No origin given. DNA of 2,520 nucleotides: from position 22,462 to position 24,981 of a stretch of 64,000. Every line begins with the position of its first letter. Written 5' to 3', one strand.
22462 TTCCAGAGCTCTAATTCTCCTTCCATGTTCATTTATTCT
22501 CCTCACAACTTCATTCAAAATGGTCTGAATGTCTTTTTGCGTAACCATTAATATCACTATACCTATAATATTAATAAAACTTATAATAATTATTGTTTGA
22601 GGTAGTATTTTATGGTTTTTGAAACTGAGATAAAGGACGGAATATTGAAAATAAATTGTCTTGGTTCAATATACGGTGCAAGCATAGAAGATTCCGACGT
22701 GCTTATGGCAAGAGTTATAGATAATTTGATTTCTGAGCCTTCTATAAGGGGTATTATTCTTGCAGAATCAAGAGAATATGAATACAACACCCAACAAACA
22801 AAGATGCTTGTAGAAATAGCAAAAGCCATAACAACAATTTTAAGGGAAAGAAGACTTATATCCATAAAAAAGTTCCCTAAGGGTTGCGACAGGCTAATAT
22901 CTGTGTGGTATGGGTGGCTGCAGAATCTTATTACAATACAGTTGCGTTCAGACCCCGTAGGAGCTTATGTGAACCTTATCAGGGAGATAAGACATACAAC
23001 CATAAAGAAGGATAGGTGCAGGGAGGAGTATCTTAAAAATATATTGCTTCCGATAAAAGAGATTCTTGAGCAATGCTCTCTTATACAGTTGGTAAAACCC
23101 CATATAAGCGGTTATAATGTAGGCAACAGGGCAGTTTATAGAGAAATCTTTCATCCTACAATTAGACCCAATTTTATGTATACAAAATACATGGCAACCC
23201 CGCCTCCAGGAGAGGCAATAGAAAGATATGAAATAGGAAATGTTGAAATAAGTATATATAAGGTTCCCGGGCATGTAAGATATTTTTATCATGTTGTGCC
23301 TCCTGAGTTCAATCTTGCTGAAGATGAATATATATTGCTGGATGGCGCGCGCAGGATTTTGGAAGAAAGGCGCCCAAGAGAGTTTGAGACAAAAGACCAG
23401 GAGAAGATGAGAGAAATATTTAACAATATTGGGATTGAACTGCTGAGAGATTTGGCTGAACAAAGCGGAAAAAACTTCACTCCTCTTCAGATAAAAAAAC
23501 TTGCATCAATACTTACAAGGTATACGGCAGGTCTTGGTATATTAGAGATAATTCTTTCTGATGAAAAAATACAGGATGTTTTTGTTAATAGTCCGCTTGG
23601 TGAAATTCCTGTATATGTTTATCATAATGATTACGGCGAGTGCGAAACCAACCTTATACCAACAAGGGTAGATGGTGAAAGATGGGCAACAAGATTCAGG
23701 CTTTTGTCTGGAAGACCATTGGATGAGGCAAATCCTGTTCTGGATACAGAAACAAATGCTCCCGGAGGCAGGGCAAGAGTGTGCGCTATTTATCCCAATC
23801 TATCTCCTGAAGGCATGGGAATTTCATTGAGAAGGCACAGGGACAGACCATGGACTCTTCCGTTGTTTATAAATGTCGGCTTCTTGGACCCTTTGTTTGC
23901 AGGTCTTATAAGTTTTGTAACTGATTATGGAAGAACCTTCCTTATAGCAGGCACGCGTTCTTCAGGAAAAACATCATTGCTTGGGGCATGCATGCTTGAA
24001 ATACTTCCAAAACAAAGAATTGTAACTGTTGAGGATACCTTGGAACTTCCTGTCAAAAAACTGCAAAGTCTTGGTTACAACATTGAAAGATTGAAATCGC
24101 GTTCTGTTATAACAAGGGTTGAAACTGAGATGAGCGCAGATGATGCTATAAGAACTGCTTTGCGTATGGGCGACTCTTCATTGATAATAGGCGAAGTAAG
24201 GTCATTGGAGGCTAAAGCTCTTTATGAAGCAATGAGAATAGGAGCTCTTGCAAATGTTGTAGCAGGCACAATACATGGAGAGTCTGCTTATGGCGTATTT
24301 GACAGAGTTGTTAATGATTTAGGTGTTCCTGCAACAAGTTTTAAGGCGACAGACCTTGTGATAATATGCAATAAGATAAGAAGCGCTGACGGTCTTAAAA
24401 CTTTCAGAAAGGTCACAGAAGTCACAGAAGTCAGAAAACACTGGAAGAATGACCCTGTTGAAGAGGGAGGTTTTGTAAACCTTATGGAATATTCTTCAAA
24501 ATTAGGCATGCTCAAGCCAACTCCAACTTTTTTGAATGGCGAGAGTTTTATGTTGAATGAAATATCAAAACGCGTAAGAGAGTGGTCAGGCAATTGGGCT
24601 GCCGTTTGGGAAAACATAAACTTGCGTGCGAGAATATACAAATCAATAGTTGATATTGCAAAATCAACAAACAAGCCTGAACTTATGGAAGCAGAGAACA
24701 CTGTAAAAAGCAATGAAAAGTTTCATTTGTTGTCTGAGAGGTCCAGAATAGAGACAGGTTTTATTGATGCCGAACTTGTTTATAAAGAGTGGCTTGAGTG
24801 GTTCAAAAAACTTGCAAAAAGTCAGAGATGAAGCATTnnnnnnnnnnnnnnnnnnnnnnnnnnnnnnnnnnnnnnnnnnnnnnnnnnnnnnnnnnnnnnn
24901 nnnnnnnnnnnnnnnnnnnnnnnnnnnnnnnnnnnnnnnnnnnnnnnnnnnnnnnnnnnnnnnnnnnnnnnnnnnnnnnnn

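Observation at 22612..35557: Type-IV-pilus-like secretion ATPase and FlaJ-like platform next to a family of cysteine-rich, prepilin-signal proteins: candidate surface-attachment apparatus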

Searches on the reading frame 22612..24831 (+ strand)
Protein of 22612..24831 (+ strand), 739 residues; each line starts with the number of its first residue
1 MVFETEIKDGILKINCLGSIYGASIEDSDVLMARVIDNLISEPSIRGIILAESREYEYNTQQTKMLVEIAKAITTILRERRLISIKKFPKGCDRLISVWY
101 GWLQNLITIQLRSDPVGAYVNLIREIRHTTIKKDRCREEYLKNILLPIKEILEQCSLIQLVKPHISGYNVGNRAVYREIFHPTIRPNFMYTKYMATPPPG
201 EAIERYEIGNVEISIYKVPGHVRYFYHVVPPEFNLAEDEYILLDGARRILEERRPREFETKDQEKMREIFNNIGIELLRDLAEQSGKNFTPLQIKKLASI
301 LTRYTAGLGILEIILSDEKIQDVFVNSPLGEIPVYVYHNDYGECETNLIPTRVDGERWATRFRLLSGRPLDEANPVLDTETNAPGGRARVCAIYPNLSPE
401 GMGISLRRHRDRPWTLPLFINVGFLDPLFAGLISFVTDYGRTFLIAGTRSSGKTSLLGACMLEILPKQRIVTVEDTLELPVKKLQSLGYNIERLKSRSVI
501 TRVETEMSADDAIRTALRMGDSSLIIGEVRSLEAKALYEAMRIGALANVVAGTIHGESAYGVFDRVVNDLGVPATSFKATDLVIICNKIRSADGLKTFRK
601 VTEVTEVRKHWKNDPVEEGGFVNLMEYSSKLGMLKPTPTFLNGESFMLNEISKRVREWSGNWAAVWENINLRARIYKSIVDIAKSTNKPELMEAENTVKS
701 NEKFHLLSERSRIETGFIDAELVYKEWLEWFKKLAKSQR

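Call 3: search_protein_families(library=pfam, proteins=[window:22612-24831:+], max_evalue=0.1)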
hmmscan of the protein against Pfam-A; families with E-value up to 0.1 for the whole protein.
window:22612-24831:+ (739 aa): 3 families
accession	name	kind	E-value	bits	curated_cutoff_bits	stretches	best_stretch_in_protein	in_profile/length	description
PF00437.27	T2SSE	-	2.5e-18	66.3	24.9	1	401-590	104-278/370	Type II/IV secretion system protein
PF13191.12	AAA_16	-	0.012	16.5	32.6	1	440-541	24-120/167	AAA ATPase domain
PF13555.12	AAA_29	-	0.058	13.6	27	0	440-469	23-51/61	P-loop containing region of AAA domain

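Call 8: search_protein_families(library=ncbifam, proteins=[window:22612-24831:+], max_evalue=0.001)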
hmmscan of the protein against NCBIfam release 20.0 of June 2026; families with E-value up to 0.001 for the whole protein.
window:22612-24831:+ (739 aa): 13 families
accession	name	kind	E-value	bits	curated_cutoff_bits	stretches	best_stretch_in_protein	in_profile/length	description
TIGR03819.1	heli_sec_ATPase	hypoth_equivalog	5.2e-37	127.8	373.15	1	281-566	25-297/340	TadA family conjugal transfer-associated ATPase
NF058587.1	archaellum_moto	equivalog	3.2e-36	125.2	550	1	211-681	40-501/527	archaellum flagellar ATPase motor FlaI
TIGR02788.1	VirB11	equivalog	4.5e-16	58.7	249.95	1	439-568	143-264/308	P-type DNA transfer ATPase VirB11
NF053672.1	bindosome_BasE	exception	4.6e-16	58.6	1000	1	293-606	124-429/512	bindosome assembly system ATPase subunit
TIGR02782.1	TrbB_P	equivalog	2.6e-12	46.7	304.55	1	368-608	67-294/303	P-type conjugative transfer ATPase TrbB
NF041000.1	ATPase_ComGA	equivalog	2.4e-10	39.9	300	1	443-587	131-262/267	competence type IV pilus ATPase ComGA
NF010475.0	PRK13900.1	equivalog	2e-09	37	389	1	442-585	162-303/333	type IV secretion system ATPase VirB11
NF010469.0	PRK13894.1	subfamily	8.7e-09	35.2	508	1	371-567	83-265/320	conjugal transfer ATPase TrbB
NF010425.0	PRK13851.1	equivalog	1.4e-08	34.1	461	1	441-612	163-326/344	type IV secretion system protein VirB11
TIGR01420.1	pilT_fam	subfamily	6.6e-07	28.9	319.1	1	443-568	125-241/343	PilT/PilU family type 4a pilus ATPase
NF010407.0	PRK13833.1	subfamily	1.7e-06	27.7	499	1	372-608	79-301/323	conjugal transfer protein TrbB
TIGR02538.1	type_IV_pilB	equivalog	0.00015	20.5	675.65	1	443-587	319-449/564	type IV-A pilus assembly ATPase PilB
NF053534.1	T4PilAsmATPsTfpB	equivalog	0.00057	18.4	850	1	436-588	332-470/584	type IV pilus assembly ATPase TfpB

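Call 9: search_solved_structures(query=window:22612-24831:+, max_evalue=0.001)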
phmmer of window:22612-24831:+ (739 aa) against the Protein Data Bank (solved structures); distinct sequences matched with E-value up to 0.001: 13.
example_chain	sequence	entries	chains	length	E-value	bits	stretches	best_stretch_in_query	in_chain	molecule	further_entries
2oap_1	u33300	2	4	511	6.9e-28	100.3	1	261-619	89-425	Type II secretion system protein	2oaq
8rkd_E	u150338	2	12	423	2.4e-18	68.8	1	297-607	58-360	Pilus assembly ATPase CpaF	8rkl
8rjf_A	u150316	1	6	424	2.4e-18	68.8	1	297-607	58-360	Pilus assembly ATPase CpaF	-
9e24_A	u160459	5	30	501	4e-18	68.1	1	297-607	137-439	CpaF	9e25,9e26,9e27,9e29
4ii7_A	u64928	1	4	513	1.7e-17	66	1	307-608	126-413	FlaI ATPase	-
4ihq_A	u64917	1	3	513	1.1e-16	63.3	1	307-608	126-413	FlaI ATPase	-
6bge_A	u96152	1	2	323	6.6e-08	34.3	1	373-568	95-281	VirB11-like protein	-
1g6o_A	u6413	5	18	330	6.9e-08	34.2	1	373-568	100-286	CAG-ALPHA | virB11 homolog | Cag-alfa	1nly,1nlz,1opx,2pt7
3jvu_A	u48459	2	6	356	1.3e-05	26.7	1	435-569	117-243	Twitching mobility protein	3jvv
2eyu_A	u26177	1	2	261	1.4e-05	26.6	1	443-568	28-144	twitching motility protein PilT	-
2gsz_A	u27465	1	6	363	1.7e-05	26.3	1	442-568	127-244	twitching motility protein PilT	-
2ewv_A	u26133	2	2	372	1.8e-05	26.3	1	442-568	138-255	twitching motility protein PilT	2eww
2gza_A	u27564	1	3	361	0.00014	23.3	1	438-540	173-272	Type IV secretion system protein VirB11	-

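Call 11: find_encoding_contigs(protein=window:22612-24831:+, flank=10000, max_places=6)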
Protein window:22612-24831:+ (739 aa): 2 contigs read that carry it; 1 place shown.
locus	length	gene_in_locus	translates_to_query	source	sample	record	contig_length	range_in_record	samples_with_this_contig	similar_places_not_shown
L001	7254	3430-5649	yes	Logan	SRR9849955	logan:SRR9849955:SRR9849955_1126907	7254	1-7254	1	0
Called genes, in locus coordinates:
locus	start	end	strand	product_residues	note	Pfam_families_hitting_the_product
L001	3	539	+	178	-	?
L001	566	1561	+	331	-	PF26356:Pelota_N, PF03465:eRF1_3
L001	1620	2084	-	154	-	PF08241:Methyltransf_11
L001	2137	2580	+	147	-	-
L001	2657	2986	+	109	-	PF01588:tRNA_bind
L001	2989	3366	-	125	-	-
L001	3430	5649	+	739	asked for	PF00437:T2SSE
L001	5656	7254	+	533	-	?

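Call 12: find_homologous_proteins(query=window:22612-24831:+, max_evalue=1e-10)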
Query window:22612-24831:+ (739 aa): 6390 proteins with E <= 1e-10 among 8000 candidates; the best 120 are listed.
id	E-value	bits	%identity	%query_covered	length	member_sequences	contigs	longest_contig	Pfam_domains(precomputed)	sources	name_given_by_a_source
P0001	0.0e+0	1671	100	100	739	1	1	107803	PF00437.27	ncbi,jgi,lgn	-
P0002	0.0e+0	1414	82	100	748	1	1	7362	PF00437.27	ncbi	-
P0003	0.0e+0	1318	75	100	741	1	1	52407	PF00437.27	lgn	-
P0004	0.0e+0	1282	73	100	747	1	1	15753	PF00437.27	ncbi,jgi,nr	ncbi:MAG: type II/IV secretion system ATPase subunit [Candidatus Micrarchaeota archaeon]|nr:type II/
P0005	0.0e+0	1261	72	100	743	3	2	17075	PF00437.27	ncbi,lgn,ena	-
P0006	0.0e+0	1261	72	100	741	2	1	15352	PF00437.27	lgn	-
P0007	0.0e+0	1245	73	100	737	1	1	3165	PF00437.27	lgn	-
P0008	0.0e+0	1242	72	100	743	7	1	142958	PF00437.27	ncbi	-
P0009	0.0e+0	1238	73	72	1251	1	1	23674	PF00437.27,PF14528.12,PF14890.12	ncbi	-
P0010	0.0e+0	1227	70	100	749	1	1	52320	PF00437.27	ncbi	-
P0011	0.0e+0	1192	70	72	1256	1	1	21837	PF00437.27,PF14528.12,PF14890.12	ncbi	-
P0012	0.0e+0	1182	67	72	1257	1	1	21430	PF00437.27,PF14528.12,PF14890.12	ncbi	-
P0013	0.0e+0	1171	66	100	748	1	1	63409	PF00437.27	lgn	-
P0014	0.0e+0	1166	68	100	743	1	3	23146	PF00437.27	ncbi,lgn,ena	-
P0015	0.0e+0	1149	65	100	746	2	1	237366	PF00437.27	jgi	-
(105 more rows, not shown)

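Call 14: find_related_loci(query=window:22612-24831:+, collection=genome_contigs, flank=10000)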
Query window:22612-24831:+ (739 aa) in genome_contigs; peptide patterns used: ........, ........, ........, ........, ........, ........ (x = any residue, [..] = any of these).
70 stretches matched a pattern; 46 encode a relative of the query (tblastn E <= 1e-3); 46 distinct loci.
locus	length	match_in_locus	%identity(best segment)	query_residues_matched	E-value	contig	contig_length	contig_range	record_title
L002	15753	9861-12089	73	1-738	0e+0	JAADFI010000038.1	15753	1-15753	MAG: Candidatus Micrarchaeota archaeon isolate M_MaxBin.015 contig-127_5758, whole genome shotgun sequence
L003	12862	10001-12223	72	1-736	0e+0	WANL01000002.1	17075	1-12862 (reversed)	MAG: Candidatus Aenigmatarchaeota archaeon isolate S140_133_esom k151_10304, whole genome shotgun sequence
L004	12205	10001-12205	70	1-730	0e+0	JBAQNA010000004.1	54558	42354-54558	MAG: Candidatus Aenigmatarchaeota archaeon isolate MFD12050_ilm_asm_bin17 k127_68719, whole genome shotgun sequence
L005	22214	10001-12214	66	1-733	0e+0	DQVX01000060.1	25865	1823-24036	MAG TPA_asm: Nanoarchaeota archaeon isolate SZUA-1535 k95_327145, whole genome shotgun sequence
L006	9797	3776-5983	61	15-739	0e+0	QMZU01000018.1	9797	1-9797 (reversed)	MAG: Candidatus Aenigmatarchaeota archaeon isolate B50_G15 B50_Guay15_scaffold_01887, whole genome shotgun sequence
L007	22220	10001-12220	58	6-736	0e+0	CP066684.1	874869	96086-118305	MAG: Candidatus Aenigmatarchaeota archaeon isolate NC_groundwater_134_Ag_S-0.1um_56_17 chromosome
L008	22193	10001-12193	58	12-737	0e+0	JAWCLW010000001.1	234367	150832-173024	MAG: Candidatus Aenigmatarchaeota archaeon isolate JZ-2_201705_bins_247 JZ-2_201705_bins_247_scaffold_1, whole genome sh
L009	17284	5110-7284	57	12-731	0e+0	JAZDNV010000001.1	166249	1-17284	MAG: Candidatus Aenigmatarchaeota archaeon isolate MEGAHIT-group-0.728 k141_5326045, whole genome shotgun sequence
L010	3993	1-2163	58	26-736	0e+0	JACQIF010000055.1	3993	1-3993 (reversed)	MAG: Candidatus Aenigmatarchaeota archaeon isolate NC_groundwater_1118_Ag_S-0.1um_53_25 S_p1_S3_coassembly_k141_1472003,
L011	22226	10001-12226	56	1-733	0e+0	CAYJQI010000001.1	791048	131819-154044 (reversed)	MAG TPA_asm: uncultured archaeon isolate ERP125453_co1_263 genome assembly, contig: NODE_1_length_791048_cov_12.409087,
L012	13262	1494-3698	57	3-733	0e+0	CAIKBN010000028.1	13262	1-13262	uncultured archaeon isolate AlinenSediments_bin-3679 genome assembly, contig: bin-3679:028/178, whole genome shotgun seq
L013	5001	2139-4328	56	3-732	0e+0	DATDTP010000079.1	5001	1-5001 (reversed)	MAG TPA_asm: archaeon isolate SMAG_U8034 k141_1501720, whole genome shotgun sequence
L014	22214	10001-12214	56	1-733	0e+0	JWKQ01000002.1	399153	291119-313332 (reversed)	MAG: archaeon GW2011_AR5 QT00_C0002, whole genome shotgun sequence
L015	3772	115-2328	56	1-733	0e+0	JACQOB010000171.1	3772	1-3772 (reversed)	MAG: Candidatus Aenigmatarchaeota archaeon isolate NC_groundwater_1270_Ag_S-0.2um_52_24 S_p2_S4_coassembly_k141_3944112,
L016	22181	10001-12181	56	12-735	0e+0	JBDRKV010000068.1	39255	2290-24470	MAG: Candidatus Aenigmatarchaeota archaeon isolate MEGAHIT-group-1.74 k141_1759107, whole genome shotgun sequence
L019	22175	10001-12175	56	12-732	0e+0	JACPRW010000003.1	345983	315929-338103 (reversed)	MAG: Candidatus Aenigmatarchaeota archaeon isolate NC_groundwater_689_Ag_S-0.2um_53_36 S36_SO-2_scaffold_30542, whole ge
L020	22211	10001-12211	57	3-731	0e+0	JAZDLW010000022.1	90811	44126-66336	MAG: Candidatus Aenigmatarchaeota archaeon isolate MEGAHIT-group-0.621 k141_19788222, whole genome shotgun sequence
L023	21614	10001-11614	61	1-531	0e+0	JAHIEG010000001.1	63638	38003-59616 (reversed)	MAG: Nanoarchaeota archaeon isolate KR11_0.1_MetaG.mb.112 KR11_0.1_MetaG.mb.112_k141_6243, whole genome shotgun sequence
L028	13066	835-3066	44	4-736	0e+0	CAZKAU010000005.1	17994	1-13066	MAG TPA_asm: Candidatus Woesearchaeota archaeon isolate binchicken_co224_164 genome assembly, contig: NODE_2873_length_1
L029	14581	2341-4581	44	4-739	0e+0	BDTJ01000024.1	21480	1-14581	Archaeon BMS3Abin17 DNA, contig: NODE_17, whole genome shotgun sequence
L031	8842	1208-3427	44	11-739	0e+0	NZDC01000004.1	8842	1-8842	MAG: Candidatus Pacearchaeota archaeon isolate ARS1126 MHASMcontig_128839, whole genome shotgun sequence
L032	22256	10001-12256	44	2-738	0e+0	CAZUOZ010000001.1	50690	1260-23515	MAG TPA_asm: Candidatus Woesearchaeota archaeon isolate SRP192927_co10_255 genome assembly, contig: NODE_277_length_5069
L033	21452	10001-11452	62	1-477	0e+0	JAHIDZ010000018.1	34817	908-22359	MAG: Nanoarchaeota archaeon isolate KR11_0.1_MetaG.mb.10 KR11_0.1_MetaG.mb.10_k141_1031029, whole genome shotgun sequenc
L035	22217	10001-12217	45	9-739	0e+0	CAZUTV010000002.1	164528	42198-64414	MAG TPA_asm: Candidatus Woesearchaeota archaeon isolate binchicken_co274_125 genome assembly, contig: NODE_149_length_16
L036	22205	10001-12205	45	9-733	0e+0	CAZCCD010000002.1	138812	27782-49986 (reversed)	MAG TPA_asm: Candidatus Woesearchaeota archaeon isolate binchicken_co38_509 genome assembly, contig: NODE_315_length_138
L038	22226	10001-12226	45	9-739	0e+0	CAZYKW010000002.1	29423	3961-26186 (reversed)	MAG TPA_asm: Candidatus Woesearchaeota archaeon isolate binchicken_co334_135 genome assembly, contig: NODE_2548_length_2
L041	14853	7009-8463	51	1-482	5e-149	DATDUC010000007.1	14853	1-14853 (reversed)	MAG TPA_asm: archaeon isolate SMAG_U8047 k141_847279, whole genome shotgun sequence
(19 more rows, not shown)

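Call 25: search_protein_families(library=pfam, proteins=[L023:8751-9551:-, L011:8396-9070:-, L011:12258-12620:+, L008:12253-12702:-], max_evalue=1)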
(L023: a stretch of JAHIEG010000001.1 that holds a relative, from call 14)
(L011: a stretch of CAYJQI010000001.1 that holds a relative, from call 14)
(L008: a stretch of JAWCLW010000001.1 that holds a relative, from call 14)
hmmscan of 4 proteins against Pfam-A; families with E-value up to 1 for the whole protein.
L023:8751-9551:- (266 aa): 2 families
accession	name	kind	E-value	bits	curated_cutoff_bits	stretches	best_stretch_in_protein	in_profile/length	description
PF08295.17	Sin3_corepress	-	0.11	13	25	1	180-221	51-92/98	Sin3 family co-repressor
PF07195.17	FliD_C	-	0.16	11.8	25.4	1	190-239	186-235/236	Flagellar hook-associated protein 2 C-terminus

L011:8396-9070:- (224 aa): 18 families
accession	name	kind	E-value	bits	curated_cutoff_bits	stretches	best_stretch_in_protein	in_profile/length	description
PF04740.18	LXG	-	9.5e-05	22.8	26.5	1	125-219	93-188/202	LXG domain of WXG superfamily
PF23432.1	DUF7118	-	0.0025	17.5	27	1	85-205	69-184/357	Domain of unknown function (DUF7118)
PF10372.14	CdaS_N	-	0.0027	18.2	27.2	1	147-193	12-58/69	Diadenylate cyclase CdaS, N-terminal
PF05377.16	FlaC_arch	-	0.0094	16.8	27.8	1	131-163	1-33/55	Flagella accessory protein C (FlaC)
PF21982.2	RecX_HTH1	-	0.013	15.9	26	1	23-48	9-34/40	RecX, first three-helix domain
PF05531.17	NPV_P10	-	0.024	15.6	29.8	0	172-217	7-58/75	Nucleopolyhedrovirus P10 protein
PF05266.19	DUF724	-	0.037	14.3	38.4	1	131-202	62-184/188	Protein of unknown function (DUF724)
PF05700.16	BCAS2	-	0.038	14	24.5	1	144-200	134-190/206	Breast carcinoma amplified sequence 2 (BCAS2)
PF04513.17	Baculo_PEP_C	-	0.044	14.3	38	1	128-213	43-118/140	Baculovirus polyhedron envelope protein, PEP, C terminus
PF22448.1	RepB_primase_C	-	0.06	13.7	26.1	0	37-53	14-30/54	RepB DNA-primase C-terminal helical domain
PF06009.19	Laminin_II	-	0.064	13.7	33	1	137-197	3-66/138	Laminin Domain II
PF23005.1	DUF7032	-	0.078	13.2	27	0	174-219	28-76/115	Domain of unknown function (DUF7032)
PF25443.1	ANG-1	-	0.095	13.3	28.5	1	136-195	20-79/105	ANG-1-like domain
PF03902.18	Gal4_dimer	-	0.097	13.3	22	0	186-205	6-25/54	Gal4-like dimerisation domain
PF13874.11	Nup54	-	0.13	12.7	30.5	1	135-193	34-89/140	Nucleoporin complex subunit 54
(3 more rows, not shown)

L011:12258-12620:+ (120 aa): 1 family
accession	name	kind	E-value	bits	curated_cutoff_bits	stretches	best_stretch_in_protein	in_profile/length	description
PF00523.23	Fusion_gly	-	0.041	12.6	29.8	1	53-108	300-351/487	Fusion glycoprotein F0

L008:12253-12702:- (149 aa): 0 families
